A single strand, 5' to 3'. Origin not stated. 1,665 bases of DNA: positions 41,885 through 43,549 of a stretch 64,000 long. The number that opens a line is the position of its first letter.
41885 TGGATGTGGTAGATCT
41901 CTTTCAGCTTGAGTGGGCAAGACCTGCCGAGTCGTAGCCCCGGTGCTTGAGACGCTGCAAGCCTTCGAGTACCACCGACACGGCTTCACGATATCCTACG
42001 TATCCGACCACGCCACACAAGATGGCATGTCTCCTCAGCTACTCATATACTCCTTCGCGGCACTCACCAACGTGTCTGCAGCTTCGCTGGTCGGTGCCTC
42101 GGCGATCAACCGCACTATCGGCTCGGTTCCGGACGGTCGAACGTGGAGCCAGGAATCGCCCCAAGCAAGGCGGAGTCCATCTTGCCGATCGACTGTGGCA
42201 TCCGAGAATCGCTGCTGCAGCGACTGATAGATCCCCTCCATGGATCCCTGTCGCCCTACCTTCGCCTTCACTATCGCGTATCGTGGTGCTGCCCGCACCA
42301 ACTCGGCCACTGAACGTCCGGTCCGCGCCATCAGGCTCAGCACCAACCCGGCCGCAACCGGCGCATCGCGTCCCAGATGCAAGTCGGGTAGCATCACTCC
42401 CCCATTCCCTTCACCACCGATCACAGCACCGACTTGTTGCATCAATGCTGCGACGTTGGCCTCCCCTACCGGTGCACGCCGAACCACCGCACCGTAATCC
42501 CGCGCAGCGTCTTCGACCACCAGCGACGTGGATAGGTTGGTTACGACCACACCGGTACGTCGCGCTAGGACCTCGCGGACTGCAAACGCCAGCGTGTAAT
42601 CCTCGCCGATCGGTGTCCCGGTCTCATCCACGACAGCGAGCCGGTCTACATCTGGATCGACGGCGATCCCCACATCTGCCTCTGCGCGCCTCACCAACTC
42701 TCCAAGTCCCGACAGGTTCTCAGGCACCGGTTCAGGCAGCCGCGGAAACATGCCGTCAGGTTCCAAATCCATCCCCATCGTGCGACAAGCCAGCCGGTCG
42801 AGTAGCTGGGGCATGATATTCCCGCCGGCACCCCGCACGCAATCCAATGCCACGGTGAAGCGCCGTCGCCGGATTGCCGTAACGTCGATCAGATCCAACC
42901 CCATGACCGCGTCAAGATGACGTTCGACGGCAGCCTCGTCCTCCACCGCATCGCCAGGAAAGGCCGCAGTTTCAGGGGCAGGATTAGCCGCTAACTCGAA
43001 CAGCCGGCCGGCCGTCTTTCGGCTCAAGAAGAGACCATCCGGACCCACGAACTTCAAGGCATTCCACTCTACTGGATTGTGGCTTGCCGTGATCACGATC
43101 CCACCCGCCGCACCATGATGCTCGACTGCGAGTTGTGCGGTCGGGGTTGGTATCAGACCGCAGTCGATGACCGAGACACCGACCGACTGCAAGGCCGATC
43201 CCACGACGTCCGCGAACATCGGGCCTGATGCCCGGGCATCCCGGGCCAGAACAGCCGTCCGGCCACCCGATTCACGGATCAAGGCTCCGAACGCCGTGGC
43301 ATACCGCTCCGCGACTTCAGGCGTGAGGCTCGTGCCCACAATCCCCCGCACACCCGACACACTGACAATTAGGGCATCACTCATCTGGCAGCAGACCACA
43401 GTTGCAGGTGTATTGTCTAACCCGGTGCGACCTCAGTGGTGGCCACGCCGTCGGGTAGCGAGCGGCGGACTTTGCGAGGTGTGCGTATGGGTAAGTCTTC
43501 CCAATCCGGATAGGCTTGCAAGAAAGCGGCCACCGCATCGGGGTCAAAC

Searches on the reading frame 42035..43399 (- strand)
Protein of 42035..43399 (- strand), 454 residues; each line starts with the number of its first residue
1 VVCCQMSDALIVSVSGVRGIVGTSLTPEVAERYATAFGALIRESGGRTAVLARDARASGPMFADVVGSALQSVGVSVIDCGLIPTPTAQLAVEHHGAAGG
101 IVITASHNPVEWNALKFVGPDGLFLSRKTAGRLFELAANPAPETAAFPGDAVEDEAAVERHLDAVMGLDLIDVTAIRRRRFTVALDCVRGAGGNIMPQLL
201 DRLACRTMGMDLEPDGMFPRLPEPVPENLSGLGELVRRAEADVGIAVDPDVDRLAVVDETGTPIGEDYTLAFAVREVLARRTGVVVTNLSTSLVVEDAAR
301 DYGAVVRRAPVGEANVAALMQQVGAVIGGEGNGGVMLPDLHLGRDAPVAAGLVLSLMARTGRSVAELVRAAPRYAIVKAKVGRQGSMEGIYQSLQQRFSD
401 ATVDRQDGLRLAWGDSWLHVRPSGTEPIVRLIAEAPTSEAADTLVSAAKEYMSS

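Call 4: search_protein_families(library=pfam, proteins=[window:42035-43399:-], max_evalue=0.01)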
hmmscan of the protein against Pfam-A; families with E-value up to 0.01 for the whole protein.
window:42035-43399:- (454 aa): 4 families
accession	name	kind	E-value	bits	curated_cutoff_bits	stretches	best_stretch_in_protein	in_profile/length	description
PF02878.22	PGM_PMM_I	-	4.4e-33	114.3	22.5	1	14-134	6-128/138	Phosphoglucomutase/phosphomannomutase, alpha/beta/alpha domain I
PF02879.22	PGM_PMM_II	-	7.5e-24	84.7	29.3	1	171-261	11-103/103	Phosphoglucomutase/phosphomannomutase, alpha/beta/alpha domain II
PF02880.22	PGM_PMM_III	-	1.4e-21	77.2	20.7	1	267-371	3-111/115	Phosphoglucomutase/phosphomannomutase, alpha/beta/alpha domain III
PF00408.26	PGM_PMM_IV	-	6.3e-09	36.2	23.1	1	403-445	28-62/68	Phosphoglucomutase/phosphomannomutase, C-terminal domain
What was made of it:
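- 42035..43384 (-): glmM (phosphoglucosamine mutase), intact, 449 aa from the ATG. The longest ORF starts at a GTG at 43399. It has all four PGM_PMM domains (call 4).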

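Call 5: search_protein_families(library=ncbifam, proteins=[window:42035-43399:-], max_evalue=0.01)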
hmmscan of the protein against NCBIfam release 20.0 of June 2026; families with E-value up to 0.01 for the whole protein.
window:42035-43399:- (454 aa): 7 families
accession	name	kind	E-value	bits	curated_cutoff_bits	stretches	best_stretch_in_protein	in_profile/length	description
TIGR03990.1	Arch_GlmM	equivalog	3.9e-144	480.8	439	1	11-450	3-442/444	phosphoglucosamine mutase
TIGR01455.1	glmM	equivalog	2.8e-61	207.5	447.55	1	15-447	4-435/442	phosphoglucosamine mutase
NF007088.0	PRK09542.1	equivalog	3.3e-59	201.1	618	1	11-450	11-451/456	phosphomannomutase/phosphoglucomutase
NF046027.1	PhglucPhmanMutPgmG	equivalog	1e-51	176.1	600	1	16-450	14-448/460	phosphoglucomutase/phosphomannomutase PgmG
NF011943.0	PRK15414.1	subfamily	2.5e-31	109.2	801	1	16-435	11-436/456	phosphomannomutase CpsG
NF005737.0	PRK07564.1-1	equivalog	1.2e-08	34.1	378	1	15-110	19-117/543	alpha-D-glucose phosphate-specific phosphoglucomutase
TIGR01132.1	pgm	equivalog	1.9e-07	29.9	778.05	1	82-312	117-374/546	phosphoglucomutase (alpha-D-glucose-1,6-bisphosphate-dependent)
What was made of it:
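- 42035..43384 (-): It scores 480.8 bits on TIGR03990 'Arch_GlmM', above the 439 cutoff (call 5).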

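Call 6: find_encoding_contigs(protein=window:42035-43399:-, flank=10000, max_places=10)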
Protein window:42035-43399:- (454 aa): no gene with exactly this product is on record in the collection.

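Call 8: find_encoding_contigs(protein=window:42035-43384:-, flank=10000, max_places=10)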
Protein window:42035-43384:- (449 aa): no gene with exactly this product is on record in the collection.

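Call 9: find_related_loci(query=window:42035-43384:-, collection=genome_contigs, flank=10000)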
Query window:42035-43384:- (449 aa) in genome_contigs; peptide patterns used: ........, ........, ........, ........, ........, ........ (x = any residue, [..] = any of these).
599 stretches matched a pattern (row limit reached: there are more); 569 encode a relative of the query (tblastn E <= 1e-3); the best 80 are kept; 80 distinct loci.
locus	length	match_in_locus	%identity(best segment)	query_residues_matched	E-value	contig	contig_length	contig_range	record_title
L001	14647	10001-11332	63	5-448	6e-172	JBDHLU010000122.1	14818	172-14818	MAG: Gemmatimonadota bacterium isolate AB_69_Bin_222 AB_69_Bin_222_scaffold_9757, whole genome shotgun sequence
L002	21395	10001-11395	62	1-447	6e-166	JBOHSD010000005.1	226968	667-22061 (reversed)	MAG: Gemmatimonadales bacterium isolate SD8036_maxbin2.bin.21_sub NODE_14_length_226968_cov_2.726341, whole genome shotg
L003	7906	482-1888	60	1-449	4e-166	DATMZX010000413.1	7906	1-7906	MAG TPA_asm: Gemmatimonadales bacterium isolate SMAG_U11146 k141_1802885, whole genome shotgun sequence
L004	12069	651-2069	58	1-449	1e-164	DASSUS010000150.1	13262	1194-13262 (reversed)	MAG TPA_asm: Gemmatimonadales bacterium isolate SMAG_U573 k141_55634, whole genome shotgun sequence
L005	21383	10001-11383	62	1-444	4e-164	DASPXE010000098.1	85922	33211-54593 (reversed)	MAG TPA_asm: Gemmatimonadales bacterium isolate SMAG_U11559 k141_353606, whole genome shotgun sequence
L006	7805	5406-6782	59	1-449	8e-164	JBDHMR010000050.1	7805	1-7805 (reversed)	MAG: Gemmatimonadota bacterium isolate Meg22_46_Bin_250 Meg22_46_Bin_250_scaffold_24526, whole genome shotgun sequence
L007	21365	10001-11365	57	1-449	1e-162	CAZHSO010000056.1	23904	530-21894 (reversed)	MAG TPA_asm: uncultured Gemmatimonas sp. isolate SRP119689_co1_21 genome assembly, contig: NODE_2737_length_23904_cov_8.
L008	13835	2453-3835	62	1-447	9e-162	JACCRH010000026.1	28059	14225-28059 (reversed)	MAG: Gemmatimonadales bacterium isolate MGR_bin17 SD2897-2912_k127_8339243, whole genome shotgun sequence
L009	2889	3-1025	75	109-449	4e-170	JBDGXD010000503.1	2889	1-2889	MAG: Gemmatimonadota bacterium isolate M3-22_Bin_33 M3-22_Bin_33_scaffold_168072, whole genome shotgun sequence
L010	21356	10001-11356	58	1-447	2e-160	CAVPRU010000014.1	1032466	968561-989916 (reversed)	MAG: uncultured Gemmatimonadales bacterium isolate MFD09964.bin.1.80 genome assembly, contig: contig_7339, whole genome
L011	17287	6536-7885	59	3-449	1e-160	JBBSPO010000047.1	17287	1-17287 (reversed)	MAG: Gemmatimonadales bacterium isolate LS6_sbin.58 LS6_sbin.58_K_1593017_L_17287_cov_11.3219, whole genome shotgun sequ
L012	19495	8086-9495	58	1-449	5e-160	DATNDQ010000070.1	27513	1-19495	MAG TPA_asm: Gemmatimonadales bacterium isolate SMAG_U11246 k141_2072727, whole genome shotgun sequence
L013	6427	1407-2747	62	1-427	2e-159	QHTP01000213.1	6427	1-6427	MAG: Gemmatimonadetes bacterium isolate AG49 14_0929_09_30cm_scaffold_9381_curated, whole genome shotgun sequence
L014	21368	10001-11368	57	1-447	3e-158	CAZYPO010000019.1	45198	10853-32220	MAG TPA_asm: uncultured Gemmatimonas sp. isolate SRP119689_co1_89 genome assembly, contig: NODE_929_length_45198_cov_21.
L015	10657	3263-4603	60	3-440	4e-158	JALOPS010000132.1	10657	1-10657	MAG: Gemmatimonadaceae bacterium isolate Prado135 scaffold_12233, whole genome shotgun sequence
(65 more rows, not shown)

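Call 12: find_homologous_proteins(query=window:42035-43384:-, max_evalue=1e-50)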
Query window:42035-43384:- (449 aa): 8000 proteins with E <= 1e-50 among 8000 candidates; the best 120 are listed.
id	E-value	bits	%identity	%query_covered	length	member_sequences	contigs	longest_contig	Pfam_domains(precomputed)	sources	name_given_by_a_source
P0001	6.2e-285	963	100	100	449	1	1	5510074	PF02878.23,PF00408.27,PF02879.23,PF02880.23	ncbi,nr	ncbi:MAG: phosphoglucosamine mutase [Gemmatimonadota bacterium]|nr:MAG: phosphoglucosamine mutase [G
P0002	2.3e-238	809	84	100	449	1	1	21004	PF02878.23,PF00408.27,PF02879.23,PF02880.23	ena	-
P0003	6.9e-238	808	84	100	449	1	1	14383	PF02878.23,PF00408.27,PF02879.23,PF02880.23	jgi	-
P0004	3.2e-237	806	83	100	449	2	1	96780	PF02878.23,PF00408.27,PF02879.23,PF02880.23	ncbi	-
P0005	5.2e-237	805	83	100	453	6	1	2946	PF02878.23,PF00408.27,PF02879.23,PF02880.23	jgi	-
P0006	3.0e-226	769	80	100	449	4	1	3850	PF02878.23,PF00408.27,PF02879.23,PF02880.23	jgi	jgi:phosphomannomutase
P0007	4.3e-214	729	75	100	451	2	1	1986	PF02878.23,PF00408.27,PF02879.23,PF02880.23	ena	-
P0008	8.7e-214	728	75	100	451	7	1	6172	PF02878.23,PF00408.27,PF02879.23,PF02880.23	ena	-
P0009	6.6e-213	726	75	100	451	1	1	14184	PF02878.23,PF00408.27,PF02879.23,PF02880.23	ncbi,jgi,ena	jgi:phosphomannomutase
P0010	1.5e-212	724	74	100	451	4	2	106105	PF02878.23,PF00408.27,PF02879.23,PF02880.23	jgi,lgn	jgi:phosphomannomutase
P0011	2.5e-212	724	75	100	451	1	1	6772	PF02878.23,PF00408.27,PF02879.23,PF02880.23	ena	-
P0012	7.5e-199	679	72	99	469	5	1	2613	PF02878.23,PF00408.27,PF02879.23,PF02880.23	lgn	-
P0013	1.4e-196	672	70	100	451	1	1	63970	PF02878.23,PF00408.27,PF02879.23,PF02880.23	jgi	jgi:phosphomannomutase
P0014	9.3e-196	669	72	100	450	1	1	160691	PF02878.23,PF00408.27,PF02879.23,PF02880.23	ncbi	-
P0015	9.4e-195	666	71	99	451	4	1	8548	PF02878.23,PF00408.27,PF02879.23,PF02880.23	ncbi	-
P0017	3.4e-192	657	78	88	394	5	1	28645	PF02878.23,PF00408.27,PF02879.23,PF02880.23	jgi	jgi:phosphomannomutase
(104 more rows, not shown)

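Call 13: find_encoding_contigs(protein=P0001, flank=10000, max_places=5)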
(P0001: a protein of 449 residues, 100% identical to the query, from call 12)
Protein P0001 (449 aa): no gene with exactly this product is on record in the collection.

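Call 14: find_encoding_contigs(protein=P0004, flank=10000, max_places=5)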
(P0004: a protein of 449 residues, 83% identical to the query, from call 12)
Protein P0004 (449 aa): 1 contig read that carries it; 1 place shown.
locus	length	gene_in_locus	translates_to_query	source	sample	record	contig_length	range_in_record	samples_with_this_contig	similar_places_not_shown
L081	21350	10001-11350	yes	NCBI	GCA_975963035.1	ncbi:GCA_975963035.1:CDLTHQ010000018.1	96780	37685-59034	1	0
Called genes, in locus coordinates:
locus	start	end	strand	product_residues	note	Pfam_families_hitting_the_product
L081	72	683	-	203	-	PF12645:HTH_16 (weak), PF04542:Sigma70_r2, PF08281:Sigma70_r4_2, PF04545:Sigma70_r4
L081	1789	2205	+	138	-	PF12850:Metallophos_2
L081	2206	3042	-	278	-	PF01699:Na_Ca_ex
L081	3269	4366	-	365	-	PF27096:UvrC_M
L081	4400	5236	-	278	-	PF01149:Fapy_DNA_glyco, PF06831:H2TH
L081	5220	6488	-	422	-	PF02844:GARS_N, PF01071:GARS_A, PF02222:ATP-grasp (weak), PF02786:CPSase_L_D2 (weak), PF02843:GARS_C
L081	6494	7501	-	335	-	PF01435:Peptidase_M48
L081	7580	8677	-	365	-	PF01053:Cys_Met_Meta_PP, PF00155:Aminotran_1_2 (weak), PF01041:DegT_DnrJ_EryC1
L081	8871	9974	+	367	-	PF00072:Response_reg, PF13487:HD_5, PF01966:HD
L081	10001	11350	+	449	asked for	PF02878:PGM_PMM_I, PF02879:PGM_PMM_II, PF02880:PGM_PMM_III, PF00408:PGM_PMM_IV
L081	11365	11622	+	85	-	-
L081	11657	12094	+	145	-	PF02580:Tyr_Deacylase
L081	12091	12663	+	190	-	PF02545:Maf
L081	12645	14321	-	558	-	PF16697:Yop-YscD_cpl, PF00498:FHA, PF01590:GAF, PF13185:GAF_2, PF13492:GAF_3, PF00211:Guanylate_cyc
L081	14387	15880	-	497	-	PF04715:, PF00425:Chorismate_bind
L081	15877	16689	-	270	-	-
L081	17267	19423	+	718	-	PF05157:MshEN, PF00437:T2SSE, PF13604:AAA_30 (faint), PF00072:Response_reg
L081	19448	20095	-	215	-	-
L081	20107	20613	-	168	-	PF00009:GTP_EFTU (faint), PF01926:MMR_HSR1, PF02421:FeoB_N (weak)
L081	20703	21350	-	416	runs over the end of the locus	PF06689:zf-C4_ClpX, PF00493:MCM (weak), PF05496:RuvB_N (weak), PF07724:AAA_2, PF00004:AAA, PF07728:AAA_5 (faint), PF10431:ClpB_D2-small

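Call 15: find_encoding_contigs(protein=P0002, flank=10000, max_places=5)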
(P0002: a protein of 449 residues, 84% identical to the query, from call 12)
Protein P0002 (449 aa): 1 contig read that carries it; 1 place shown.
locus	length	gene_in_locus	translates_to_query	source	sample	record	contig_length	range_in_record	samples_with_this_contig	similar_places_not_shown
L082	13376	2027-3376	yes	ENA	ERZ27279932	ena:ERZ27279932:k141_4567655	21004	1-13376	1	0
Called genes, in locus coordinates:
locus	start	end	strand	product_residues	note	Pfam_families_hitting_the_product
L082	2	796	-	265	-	?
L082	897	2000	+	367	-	PF00072:Response_reg, PF13487:HD_5, PF01966:HD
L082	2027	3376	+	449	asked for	PF02878:PGM_PMM_I, PF02879:PGM_PMM_II, PF02880:PGM_PMM_III, PF00408:PGM_PMM_IV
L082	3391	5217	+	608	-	PF13522:GATase_6, PF13537:GATase_7, PF01380:SIS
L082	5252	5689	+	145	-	PF02580:Tyr_Deacylase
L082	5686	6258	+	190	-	PF02545:Maf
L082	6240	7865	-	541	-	PF16697:Yop-YscD_cpl, PF00498:FHA, PF01590:GAF, PF13185:GAF_2, PF13492:GAF_3, PF00211:Guanylate_cyc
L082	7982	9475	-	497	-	PF04715:, PF00425:Chorismate_bind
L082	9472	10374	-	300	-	-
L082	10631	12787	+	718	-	PF05157:MshEN, PF00437:T2SSE, PF13604:AAA_30 (faint), PF00072:Response_reg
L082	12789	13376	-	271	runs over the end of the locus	PF00132:Hexapep (faint)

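Call 16: find_encoding_contigs(protein=P0003, flank=10000, max_places=5)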
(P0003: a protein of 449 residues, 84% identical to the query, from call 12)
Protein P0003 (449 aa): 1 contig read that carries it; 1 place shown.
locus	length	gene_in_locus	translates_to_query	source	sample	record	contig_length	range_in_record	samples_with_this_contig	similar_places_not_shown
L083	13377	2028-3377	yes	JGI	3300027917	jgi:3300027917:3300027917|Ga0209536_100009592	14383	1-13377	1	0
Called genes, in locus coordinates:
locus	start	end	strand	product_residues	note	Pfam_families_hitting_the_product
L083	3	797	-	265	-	?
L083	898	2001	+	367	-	PF00072:Response_reg, PF13487:HD_5, PF01966:HD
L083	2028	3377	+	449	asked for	PF02878:PGM_PMM_I, PF02879:PGM_PMM_II, PF02880:PGM_PMM_III, PF00408:PGM_PMM_IV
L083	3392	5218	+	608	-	PF13522:GATase_6, PF13537:GATase_7, PF01380:SIS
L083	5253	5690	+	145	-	PF02580:Tyr_Deacylase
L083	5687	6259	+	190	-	PF02545:Maf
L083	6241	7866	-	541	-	PF16697:Yop-YscD_cpl, PF00498:FHA, PF01590:GAF, PF13185:GAF_2, PF13492:GAF_3, PF00211:Guanylate_cyc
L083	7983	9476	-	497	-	PF04715:, PF00425:Chorismate_bind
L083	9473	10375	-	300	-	-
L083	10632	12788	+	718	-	PF05157:MshEN, PF00437:T2SSE, PF13604:AAA_30 (faint), PF00072:Response_reg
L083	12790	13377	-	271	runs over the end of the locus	PF00132:Hexapep (faint)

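Call 19: find_encoding_contigs(protein=P0005, flank=10000, max_places=6)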
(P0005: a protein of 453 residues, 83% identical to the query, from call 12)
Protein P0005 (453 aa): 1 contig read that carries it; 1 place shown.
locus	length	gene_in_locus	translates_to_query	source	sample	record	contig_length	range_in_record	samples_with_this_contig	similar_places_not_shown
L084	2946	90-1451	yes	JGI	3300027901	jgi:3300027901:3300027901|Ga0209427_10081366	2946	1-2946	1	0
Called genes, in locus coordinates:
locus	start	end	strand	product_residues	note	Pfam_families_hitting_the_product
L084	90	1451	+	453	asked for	PF02878:PGM_PMM_I, PF02879:PGM_PMM_II, PF02880:PGM_PMM_III, PF00408:PGM_PMM_IV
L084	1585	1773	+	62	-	-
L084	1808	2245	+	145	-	PF02580:Tyr_Deacylase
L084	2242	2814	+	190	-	PF02545:Maf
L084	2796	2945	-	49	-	?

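Call 20: find_encoding_contigs(protein=P0006, flank=10000, max_places=6)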
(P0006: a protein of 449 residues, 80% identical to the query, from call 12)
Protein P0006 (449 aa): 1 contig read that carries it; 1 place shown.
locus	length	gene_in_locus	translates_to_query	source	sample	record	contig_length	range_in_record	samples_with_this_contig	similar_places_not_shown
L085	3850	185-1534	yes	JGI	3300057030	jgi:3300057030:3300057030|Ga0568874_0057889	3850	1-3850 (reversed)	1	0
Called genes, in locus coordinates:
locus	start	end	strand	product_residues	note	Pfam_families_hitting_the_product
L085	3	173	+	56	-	?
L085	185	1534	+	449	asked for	PF02878:PGM_PMM_I, PF02879:PGM_PMM_II, PF02880:PGM_PMM_III, PF00408:PGM_PMM_IV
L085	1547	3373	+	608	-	PF13522:GATase_6, PF13537:GATase_7, PF01380:SIS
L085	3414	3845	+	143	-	PF02580:Tyr_Deacylase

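Call 21: find_encoding_contigs(protein=P0017, flank=10000, max_places=6)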
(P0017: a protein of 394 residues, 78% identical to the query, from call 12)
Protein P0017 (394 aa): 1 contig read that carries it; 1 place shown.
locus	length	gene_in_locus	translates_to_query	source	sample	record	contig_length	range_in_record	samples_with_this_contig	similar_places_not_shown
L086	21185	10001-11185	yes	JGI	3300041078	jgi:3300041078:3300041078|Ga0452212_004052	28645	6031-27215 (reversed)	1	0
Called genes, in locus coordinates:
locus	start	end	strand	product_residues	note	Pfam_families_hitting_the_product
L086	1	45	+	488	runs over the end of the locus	PF20695:UbiD_N, PF01977:UbiD, PF20696:UbiD_C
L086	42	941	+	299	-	PF01040:UbiA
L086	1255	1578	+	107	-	PF02441:Flavoprotein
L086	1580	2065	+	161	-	PF12850:Metallophos_2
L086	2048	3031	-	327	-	PF01699:Na_Ca_ex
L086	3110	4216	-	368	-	PF27096:UvrC_M, PF02151:UVR (weak)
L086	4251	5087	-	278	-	PF01149:Fapy_DNA_glyco, PF06831:H2TH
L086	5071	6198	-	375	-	PF02844:GARS_N, PF01071:GARS_A, PF02843:GARS_C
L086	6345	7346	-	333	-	PF01435:Peptidase_M48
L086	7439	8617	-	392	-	PF01053:Cys_Met_Meta_PP, PF01041:DegT_DnrJ_EryC1 (weak)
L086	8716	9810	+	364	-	PF00072:Response_reg, PF13487:HD_5, PF01966:HD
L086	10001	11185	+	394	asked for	PF02878:PGM_PMM_I, PF02879:PGM_PMM_II, PF02880:PGM_PMM_III, PF00408:PGM_PMM_IV (weak)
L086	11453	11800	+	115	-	PF02580:Tyr_Deacylase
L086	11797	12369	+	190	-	PF02545:Maf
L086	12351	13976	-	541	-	PF16697:Yop-YscD_cpl, PF00498:FHA, PF01590:GAF, PF13185:GAF_2, PF13492:GAF_3, PF00211:Guanylate_cyc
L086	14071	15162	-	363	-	PF00425:Chorismate_bind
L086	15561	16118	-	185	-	-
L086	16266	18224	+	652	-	PF18939:DUF5686 (faint)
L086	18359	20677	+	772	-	PF05157:MshEN, PF00437:T2SSE, PF13604:AAA_30 (faint), PF00072:Response_reg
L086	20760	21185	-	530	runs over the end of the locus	PF01590:GAF (weak), PF13185:GAF_2 (weak), PF13492:GAF_3 (weak), PF13188:PAS_8 (weak), PF08448:PAS_4 (weak), PF00512:HisKA, PF02518:HATPase_c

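Call 24: find_related_loci(query=window:42035-43384:-, collection=metagenome_contigs, flank=6000)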
Query window:42035-43384:- (449 aa) in metagenome_contigs; peptide patterns used: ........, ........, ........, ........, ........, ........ (x = any residue, [..] = any of these).
600 stretches matched a pattern (row limit reached: there are more); 571 encode a relative of the query (tblastn E <= 1e-3); the best 80 are kept; 80 distinct loci.
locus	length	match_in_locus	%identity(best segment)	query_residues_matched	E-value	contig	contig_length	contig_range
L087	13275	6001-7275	68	5-427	1e-171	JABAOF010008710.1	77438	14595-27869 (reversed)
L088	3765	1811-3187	63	1-449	5e-179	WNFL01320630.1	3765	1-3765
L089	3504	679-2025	66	1-448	7e-179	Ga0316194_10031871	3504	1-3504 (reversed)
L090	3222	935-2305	62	1-449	6e-179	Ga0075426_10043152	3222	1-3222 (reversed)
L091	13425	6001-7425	60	1-449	9e-170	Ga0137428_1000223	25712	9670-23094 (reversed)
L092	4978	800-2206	62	1-449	1e-173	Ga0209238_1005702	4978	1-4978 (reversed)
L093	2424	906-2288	62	1-445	3e-179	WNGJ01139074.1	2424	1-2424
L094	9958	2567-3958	60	1-447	4e-167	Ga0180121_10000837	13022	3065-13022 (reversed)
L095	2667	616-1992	62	1-449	2e-177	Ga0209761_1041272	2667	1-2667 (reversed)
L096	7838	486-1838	62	1-449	1e-166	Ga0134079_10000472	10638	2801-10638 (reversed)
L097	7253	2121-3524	58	1-447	1e-166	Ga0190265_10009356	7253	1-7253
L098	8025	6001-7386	62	1-444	1e-165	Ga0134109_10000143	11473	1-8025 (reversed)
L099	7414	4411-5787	62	1-444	1e-165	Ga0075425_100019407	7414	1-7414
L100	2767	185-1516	61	5-448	9e-176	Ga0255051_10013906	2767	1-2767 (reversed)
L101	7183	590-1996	61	1-449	4e-165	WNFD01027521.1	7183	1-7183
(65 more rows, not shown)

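Call 25: list_cluster_members(proteins=[P0001])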
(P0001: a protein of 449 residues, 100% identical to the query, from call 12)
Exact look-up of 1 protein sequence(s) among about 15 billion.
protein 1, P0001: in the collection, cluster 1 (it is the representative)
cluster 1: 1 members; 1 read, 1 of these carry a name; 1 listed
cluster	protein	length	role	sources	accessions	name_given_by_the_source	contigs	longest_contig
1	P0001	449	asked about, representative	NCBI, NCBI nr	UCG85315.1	MAG: phosphoglucosamine mutase [Gemmatimonadota bacterium]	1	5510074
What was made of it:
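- The source is a metagenome-assembled genome on a single 5,510,074-bp contig (calls 12, 25).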

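Call 41: find_homologous_proteins(query=L082:3391-5217:+, max_evalue=1e-100)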
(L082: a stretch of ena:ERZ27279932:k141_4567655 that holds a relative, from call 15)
Query L082:3391-5217:+ (608 aa): 8000 proteins with E <= 1e-100 among 8000 candidates; the best 120 are listed.
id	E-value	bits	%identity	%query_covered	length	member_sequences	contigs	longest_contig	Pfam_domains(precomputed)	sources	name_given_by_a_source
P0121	0.0e+0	1331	100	100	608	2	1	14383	PF01380.28,PF13522.12,PF13537.12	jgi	-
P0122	0.0e+0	1171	87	100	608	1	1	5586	PF01380.28,PF13522.12,PF13537.12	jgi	jgi:glucosamine--fructose-6-phosphate aminotransferase (isomerizing)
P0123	0.0e+0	1169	87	100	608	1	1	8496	PF01380.28,PF13522.12,PF13537.12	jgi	jgi:glucosamine--fructose-6-phosphate aminotransferase (isomerizing)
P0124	0.0e+0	1165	87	100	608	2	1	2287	PF01380.28,PF13522.12,PF13537.12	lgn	-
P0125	0.0e+0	1104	81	100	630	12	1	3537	PF01380.28,PF13522.12,PF13537.12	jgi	-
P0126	0.0e+0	1095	81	100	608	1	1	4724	PF01380.28,PF13522.12,PF13537.12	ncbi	-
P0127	0.0e+0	1061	79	100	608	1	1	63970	PF01380.28,PF13522.12,PF13537.12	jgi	jgi:glucosamine--fructose-6-phosphate aminotransferase (isomerizing)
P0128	0.0e+0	1052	77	100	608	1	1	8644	PF01380.28,PF13522.12,PF13537.12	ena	-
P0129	0.0e+0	1050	77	100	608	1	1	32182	PF01380.28,PF13522.12,PF13537.12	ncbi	-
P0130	0.0e+0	1047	78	100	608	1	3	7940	PF01380.28,PF13522.12,PF13537.12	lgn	-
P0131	0.0e+0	1046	76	100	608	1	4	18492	PF01380.28,PF13522.12,PF13537.12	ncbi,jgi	jgi:glucosamine--fructose-6-phosphate aminotransferase (isomerizing)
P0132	0.0e+0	1045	76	100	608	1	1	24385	PF01380.28,PF13522.12,PF13537.12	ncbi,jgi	jgi:glucosamine--fructose-6-phosphate aminotransferase (isomerizing)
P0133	0.0e+0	1041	76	100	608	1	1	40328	PF01380.28,PF13522.12,PF13537.12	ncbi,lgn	-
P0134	0.0e+0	1041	77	100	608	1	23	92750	PF01380.28,PF13522.12,PF13537.12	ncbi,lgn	-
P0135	0.0e+0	1036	77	100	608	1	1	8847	PF01380.28,PF13522.12,PF13537.12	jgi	-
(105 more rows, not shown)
